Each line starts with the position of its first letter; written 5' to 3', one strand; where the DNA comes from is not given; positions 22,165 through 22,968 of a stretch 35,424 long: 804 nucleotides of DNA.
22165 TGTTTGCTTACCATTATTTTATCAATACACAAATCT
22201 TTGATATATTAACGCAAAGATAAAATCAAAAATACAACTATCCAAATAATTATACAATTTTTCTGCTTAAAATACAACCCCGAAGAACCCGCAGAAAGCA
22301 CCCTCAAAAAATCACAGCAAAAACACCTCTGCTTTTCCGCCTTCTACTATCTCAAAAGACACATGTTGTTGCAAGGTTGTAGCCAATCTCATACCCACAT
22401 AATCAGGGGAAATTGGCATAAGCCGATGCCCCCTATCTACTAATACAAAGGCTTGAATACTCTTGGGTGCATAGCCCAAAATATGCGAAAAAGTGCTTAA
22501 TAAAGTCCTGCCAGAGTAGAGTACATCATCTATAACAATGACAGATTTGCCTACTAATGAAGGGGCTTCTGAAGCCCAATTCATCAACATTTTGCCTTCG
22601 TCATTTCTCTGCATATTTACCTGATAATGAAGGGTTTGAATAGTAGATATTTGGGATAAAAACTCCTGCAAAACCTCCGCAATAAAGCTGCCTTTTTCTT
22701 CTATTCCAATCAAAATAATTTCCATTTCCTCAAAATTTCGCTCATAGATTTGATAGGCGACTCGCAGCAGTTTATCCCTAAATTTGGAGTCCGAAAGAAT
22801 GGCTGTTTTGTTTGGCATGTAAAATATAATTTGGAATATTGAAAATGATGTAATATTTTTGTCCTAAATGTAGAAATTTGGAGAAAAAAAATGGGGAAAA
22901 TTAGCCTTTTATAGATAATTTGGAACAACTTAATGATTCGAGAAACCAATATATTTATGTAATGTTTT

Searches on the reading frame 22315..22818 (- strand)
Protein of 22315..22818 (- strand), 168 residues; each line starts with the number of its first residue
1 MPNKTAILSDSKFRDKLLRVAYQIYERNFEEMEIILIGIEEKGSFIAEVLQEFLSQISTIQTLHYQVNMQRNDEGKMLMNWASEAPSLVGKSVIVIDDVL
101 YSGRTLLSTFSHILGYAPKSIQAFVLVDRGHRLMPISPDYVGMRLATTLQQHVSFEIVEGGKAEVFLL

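Call 47: find_related_loci(query=window:22315-22818:-, collection=metagenome_contigs, flank=7000)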
Query window:22315-22818:- (168 aa) in metagenome_contigs; peptide patterns used: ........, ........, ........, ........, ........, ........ (x = any residue, [..] = any of these).
380 stretches matched a pattern; 16 encode a relative of the query (tblastn E <= 1e-3); 16 distinct loci.
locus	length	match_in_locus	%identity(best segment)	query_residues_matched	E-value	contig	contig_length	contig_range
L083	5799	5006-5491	36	4-167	6e-30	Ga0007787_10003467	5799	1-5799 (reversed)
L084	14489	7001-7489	37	4-167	1e-29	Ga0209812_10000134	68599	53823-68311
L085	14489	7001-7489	37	4-167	2e-29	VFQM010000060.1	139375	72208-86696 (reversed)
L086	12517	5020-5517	36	4-167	9e-29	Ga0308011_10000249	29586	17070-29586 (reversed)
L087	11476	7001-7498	36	4-167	9e-29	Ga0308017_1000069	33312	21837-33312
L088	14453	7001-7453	38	7-160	2e-28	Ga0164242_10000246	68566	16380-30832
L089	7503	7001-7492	37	3-168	3e-28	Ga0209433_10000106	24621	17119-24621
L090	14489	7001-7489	33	4-168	7e-28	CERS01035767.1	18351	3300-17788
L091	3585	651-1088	37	3-153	2e-27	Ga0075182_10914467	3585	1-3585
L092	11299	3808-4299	36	3-168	1e-25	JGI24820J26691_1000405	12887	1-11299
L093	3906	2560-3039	33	5-167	2e-25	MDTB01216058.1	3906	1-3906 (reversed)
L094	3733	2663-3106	33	5-153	9e-25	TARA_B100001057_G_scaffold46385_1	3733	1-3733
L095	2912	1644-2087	33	5-153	1e-24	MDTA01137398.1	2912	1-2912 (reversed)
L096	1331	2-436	33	8-153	5e-24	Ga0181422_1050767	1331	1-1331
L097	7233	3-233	46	91-168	3e-16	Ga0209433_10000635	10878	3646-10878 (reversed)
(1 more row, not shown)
